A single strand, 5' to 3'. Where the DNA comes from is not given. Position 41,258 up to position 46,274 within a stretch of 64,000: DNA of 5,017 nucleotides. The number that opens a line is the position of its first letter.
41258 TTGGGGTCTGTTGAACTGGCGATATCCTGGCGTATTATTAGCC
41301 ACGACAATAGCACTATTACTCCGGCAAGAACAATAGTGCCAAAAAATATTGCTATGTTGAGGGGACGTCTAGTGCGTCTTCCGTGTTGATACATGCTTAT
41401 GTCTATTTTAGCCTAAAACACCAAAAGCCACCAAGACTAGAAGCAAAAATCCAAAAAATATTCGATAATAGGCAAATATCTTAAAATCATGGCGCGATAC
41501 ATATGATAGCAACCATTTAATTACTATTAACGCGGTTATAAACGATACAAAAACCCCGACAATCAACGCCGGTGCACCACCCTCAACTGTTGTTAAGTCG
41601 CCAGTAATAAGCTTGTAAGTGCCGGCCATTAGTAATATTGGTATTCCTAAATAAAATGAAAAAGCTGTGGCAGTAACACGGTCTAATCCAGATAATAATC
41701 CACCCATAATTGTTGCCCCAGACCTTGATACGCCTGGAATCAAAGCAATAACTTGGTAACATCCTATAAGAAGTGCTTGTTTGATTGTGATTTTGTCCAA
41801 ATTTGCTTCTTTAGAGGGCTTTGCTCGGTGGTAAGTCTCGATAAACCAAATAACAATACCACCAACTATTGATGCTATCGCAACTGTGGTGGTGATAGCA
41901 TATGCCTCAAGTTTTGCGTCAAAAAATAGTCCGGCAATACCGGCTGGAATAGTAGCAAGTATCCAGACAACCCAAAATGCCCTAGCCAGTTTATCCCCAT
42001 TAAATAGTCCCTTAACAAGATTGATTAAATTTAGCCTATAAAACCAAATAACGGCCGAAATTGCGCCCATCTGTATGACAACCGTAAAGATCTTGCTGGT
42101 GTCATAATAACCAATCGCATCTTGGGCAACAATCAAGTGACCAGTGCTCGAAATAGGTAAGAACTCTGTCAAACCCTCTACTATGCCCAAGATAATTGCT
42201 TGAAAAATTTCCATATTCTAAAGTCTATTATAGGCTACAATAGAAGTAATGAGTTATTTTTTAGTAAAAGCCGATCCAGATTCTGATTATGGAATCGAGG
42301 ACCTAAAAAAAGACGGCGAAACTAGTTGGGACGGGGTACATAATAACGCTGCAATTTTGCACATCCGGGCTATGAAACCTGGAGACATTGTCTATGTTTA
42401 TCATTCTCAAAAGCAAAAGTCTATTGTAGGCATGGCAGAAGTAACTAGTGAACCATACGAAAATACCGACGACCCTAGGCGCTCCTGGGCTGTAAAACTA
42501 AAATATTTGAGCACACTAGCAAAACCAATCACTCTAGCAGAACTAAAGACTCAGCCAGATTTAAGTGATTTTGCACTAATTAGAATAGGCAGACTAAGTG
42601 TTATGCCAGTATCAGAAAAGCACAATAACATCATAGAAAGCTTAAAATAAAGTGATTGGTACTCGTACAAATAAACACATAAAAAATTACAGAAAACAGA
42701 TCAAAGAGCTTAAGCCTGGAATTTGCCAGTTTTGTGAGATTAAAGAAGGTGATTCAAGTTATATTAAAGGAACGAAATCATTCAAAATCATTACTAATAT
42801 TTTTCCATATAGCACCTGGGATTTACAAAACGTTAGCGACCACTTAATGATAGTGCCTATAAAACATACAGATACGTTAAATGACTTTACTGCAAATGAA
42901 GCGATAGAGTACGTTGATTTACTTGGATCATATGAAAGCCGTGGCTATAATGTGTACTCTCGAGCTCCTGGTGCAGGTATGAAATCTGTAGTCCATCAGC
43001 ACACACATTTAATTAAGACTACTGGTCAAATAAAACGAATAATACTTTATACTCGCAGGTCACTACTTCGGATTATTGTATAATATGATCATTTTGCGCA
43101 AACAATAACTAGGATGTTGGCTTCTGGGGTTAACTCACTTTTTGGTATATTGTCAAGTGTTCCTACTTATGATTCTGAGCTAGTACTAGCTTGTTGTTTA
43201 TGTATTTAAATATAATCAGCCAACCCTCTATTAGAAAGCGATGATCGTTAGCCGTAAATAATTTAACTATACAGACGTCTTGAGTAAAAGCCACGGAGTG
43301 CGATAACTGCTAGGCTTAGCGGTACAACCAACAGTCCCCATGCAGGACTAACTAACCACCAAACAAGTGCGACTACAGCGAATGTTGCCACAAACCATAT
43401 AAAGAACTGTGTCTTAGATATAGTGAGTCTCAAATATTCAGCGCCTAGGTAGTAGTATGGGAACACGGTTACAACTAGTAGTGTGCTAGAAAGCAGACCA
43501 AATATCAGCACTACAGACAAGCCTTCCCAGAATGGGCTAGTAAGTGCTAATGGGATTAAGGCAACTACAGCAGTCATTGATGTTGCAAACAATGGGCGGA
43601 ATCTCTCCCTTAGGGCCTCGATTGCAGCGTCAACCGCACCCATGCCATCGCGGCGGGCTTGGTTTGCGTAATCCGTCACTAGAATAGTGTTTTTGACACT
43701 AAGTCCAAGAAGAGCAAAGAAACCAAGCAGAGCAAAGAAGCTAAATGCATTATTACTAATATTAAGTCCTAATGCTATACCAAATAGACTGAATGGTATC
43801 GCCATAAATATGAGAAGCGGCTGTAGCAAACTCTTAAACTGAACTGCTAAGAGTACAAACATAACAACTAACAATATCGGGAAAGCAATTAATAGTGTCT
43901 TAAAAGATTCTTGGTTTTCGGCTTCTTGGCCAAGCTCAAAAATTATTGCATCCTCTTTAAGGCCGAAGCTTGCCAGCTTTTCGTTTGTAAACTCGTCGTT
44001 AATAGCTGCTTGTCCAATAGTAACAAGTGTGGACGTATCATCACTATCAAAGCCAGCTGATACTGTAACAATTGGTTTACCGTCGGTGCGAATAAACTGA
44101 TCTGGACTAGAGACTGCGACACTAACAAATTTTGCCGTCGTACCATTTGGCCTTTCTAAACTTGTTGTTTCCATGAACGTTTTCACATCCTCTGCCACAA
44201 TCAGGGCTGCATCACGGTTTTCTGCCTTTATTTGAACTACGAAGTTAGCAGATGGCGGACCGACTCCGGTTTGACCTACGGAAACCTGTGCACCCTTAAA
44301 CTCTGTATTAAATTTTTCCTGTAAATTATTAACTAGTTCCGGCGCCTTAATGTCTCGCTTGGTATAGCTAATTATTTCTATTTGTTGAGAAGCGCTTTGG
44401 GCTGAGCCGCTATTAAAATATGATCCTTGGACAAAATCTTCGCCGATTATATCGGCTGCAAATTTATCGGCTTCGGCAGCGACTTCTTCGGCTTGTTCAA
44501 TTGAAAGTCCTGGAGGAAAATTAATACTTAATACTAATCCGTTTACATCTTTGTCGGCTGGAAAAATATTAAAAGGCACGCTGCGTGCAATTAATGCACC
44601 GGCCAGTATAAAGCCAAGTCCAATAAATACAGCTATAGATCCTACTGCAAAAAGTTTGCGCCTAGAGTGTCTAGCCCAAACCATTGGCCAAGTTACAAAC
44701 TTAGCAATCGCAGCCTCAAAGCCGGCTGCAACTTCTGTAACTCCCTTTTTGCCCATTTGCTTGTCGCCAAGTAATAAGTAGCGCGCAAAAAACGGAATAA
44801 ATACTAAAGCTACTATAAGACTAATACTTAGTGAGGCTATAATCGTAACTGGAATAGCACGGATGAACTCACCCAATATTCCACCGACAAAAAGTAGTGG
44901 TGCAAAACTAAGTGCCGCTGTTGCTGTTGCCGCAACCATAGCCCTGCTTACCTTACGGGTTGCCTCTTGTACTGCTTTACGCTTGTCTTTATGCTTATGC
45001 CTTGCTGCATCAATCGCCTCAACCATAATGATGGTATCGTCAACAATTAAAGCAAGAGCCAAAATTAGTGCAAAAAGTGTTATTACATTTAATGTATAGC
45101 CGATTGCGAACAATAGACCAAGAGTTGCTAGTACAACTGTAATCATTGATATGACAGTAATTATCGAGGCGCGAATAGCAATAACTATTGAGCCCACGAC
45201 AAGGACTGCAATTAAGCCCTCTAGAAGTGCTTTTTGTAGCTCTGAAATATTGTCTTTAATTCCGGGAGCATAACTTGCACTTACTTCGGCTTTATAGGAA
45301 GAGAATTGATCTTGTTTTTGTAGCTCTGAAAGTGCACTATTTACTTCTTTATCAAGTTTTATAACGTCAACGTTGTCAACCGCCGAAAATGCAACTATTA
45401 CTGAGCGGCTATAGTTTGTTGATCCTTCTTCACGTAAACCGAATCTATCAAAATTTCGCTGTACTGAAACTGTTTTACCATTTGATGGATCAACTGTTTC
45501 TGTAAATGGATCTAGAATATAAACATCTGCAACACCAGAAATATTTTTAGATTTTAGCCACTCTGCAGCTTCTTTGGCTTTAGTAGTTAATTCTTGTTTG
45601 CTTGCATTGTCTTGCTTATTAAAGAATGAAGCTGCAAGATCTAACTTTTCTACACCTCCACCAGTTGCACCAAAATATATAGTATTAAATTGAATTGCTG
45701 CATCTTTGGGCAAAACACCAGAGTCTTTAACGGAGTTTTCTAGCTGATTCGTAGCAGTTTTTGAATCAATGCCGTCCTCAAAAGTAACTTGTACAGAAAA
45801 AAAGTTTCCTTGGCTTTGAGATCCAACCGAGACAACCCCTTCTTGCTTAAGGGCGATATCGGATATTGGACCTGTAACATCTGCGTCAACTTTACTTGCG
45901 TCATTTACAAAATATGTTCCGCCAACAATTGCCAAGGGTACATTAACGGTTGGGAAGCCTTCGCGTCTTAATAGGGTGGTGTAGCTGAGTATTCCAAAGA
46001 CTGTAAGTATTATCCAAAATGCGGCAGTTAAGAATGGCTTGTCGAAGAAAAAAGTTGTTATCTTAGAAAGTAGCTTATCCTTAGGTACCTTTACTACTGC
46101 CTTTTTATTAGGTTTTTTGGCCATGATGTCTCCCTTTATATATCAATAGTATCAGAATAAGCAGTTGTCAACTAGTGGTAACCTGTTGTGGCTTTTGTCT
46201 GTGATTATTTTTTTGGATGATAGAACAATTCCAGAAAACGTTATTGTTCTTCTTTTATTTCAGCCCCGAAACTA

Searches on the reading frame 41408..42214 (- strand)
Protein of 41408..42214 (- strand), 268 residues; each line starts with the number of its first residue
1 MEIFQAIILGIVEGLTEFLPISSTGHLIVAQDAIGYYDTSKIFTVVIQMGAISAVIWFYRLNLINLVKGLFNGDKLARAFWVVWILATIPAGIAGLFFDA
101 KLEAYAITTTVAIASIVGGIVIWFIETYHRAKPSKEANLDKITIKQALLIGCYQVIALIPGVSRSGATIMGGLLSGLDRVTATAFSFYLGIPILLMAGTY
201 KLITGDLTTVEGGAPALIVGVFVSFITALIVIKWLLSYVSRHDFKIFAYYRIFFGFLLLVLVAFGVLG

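Call 52: search_protein_families(library=pfam, proteins=[window:41408-42214:-], max_evalue=0.0001)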
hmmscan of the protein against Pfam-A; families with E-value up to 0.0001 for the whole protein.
window:41408-42214:- (268 aa): 1 family
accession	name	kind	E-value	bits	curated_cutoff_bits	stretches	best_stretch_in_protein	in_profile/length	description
PF02673.24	BacA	-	3.9e-79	266.4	33.4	1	6-256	1-256/257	Bacitracin resistance protein BacA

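Call 67: search_protein_families(library=ncbifam, proteins=[window:41408-42214:-], max_evalue=0.001)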
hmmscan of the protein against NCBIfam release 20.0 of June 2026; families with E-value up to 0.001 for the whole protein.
window:41408-42214:- (268 aa): 12 families
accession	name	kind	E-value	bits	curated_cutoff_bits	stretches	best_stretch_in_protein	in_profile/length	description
NF001389.0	PRK00281.1-2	equivalog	1.9e-82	276.7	262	1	2-266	5-268/272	undecaprenyl-diphosphate phosphatase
NF001390.0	PRK00281.1-4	equivalog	9.8e-80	267.9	260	1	1-264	4-268/272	undecaprenyl-diphosphate phosphatase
TIGR00753.1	undec_PP_bacA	equivalog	1.6e-71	241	217.5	1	6-255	1-255/255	undecaprenyl-diphosphatase UppP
NF001391.0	PRK00281.1-5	equivalog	1.4e-69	234.6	293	1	1-265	4-276/279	undecaprenyl-diphosphate phosphatase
NF001392.0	PRK00281.2-1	equivalog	5.3e-64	216.4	308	1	1-267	5-277/280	undecaprenyl-diphosphate phosphatase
NF001394.0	PRK00281.2-5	equivalog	6.2e-59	199.8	311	1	1-266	6-279/281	undecaprenyl-diphosphate phosphatase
NF001388.0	PRK00281.1-1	equivalog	7e-59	199.6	362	1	2-261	6-271/273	undecaprenyl-diphosphate phosphatase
NF001393.0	PRK00281.2-4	equivalog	4.1e-57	193.6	284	1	1-263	1-265/266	undecaprenyl-diphosphate phosphatase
NF001397.0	PRK00281.3-4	equivalog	1.1e-40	140.1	363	1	1-264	1-280/281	undecaprenyl-diphosphate phosphatase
NF001395.0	PRK00281.3-1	equivalog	2.1e-30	106.2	394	1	3-261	6-302/306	undecaprenyl-diphosphate phosphatase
NF001396.0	PRK00281.3-3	equivalog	1.1e-20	74.6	382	1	2-260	3-262/264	undecaprenyl-diphosphate phosphatase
NF001398.0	PRK00281.3-5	equivalog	1e-19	71.4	354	1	2-246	3-257/278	undecaprenyl-diphosphate phosphatase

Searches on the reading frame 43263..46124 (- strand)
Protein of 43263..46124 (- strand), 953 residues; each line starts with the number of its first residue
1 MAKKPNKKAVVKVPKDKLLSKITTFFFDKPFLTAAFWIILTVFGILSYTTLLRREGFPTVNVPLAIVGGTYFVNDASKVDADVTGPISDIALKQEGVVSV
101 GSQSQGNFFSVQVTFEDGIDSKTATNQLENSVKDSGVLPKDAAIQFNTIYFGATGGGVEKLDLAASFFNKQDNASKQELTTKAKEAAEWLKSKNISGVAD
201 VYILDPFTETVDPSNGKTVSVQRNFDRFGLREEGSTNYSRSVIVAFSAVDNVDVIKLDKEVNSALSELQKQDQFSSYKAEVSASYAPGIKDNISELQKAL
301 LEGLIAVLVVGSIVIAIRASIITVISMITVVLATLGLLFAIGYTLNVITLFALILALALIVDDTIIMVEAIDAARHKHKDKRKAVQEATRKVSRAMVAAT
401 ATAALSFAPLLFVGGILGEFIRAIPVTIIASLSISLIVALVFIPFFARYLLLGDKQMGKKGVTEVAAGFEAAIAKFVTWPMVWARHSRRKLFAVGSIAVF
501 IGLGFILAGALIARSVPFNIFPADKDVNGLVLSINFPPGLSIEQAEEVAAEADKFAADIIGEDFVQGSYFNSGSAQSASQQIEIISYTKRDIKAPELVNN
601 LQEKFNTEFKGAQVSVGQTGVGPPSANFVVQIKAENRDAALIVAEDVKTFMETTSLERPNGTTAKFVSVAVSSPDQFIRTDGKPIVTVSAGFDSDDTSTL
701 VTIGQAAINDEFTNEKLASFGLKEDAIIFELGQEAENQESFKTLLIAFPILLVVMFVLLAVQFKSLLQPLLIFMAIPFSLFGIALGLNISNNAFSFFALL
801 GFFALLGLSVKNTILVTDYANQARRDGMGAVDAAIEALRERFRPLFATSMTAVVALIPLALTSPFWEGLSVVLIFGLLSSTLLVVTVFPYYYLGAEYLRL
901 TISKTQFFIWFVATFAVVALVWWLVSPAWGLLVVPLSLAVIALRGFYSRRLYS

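Call 52: search_protein_families(library=pfam, proteins=[window:43263-46124:-], max_evalue=0.0001)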
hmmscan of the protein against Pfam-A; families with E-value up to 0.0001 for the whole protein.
window:43263-46124:- (953 aa): 4 families
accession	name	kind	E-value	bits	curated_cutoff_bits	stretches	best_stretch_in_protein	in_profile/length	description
PF00873.25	ACR_tran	-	2.6e-88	297.4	28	3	235-640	273-674/1021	AcrB/AcrD/AcrF family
PF03176.21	MMPL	-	4.1e-11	42.8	20.5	1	289-483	134-323/333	MMPL family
PF02355.23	SecD_SecF_C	-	1.8e-07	31.2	20.5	1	740-882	29-173/189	Protein export membrane protein SecD/SecF, C-terminal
PF02460.24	Patched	-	2.2e-06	27.9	23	1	318-408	29-118/156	Patched SSD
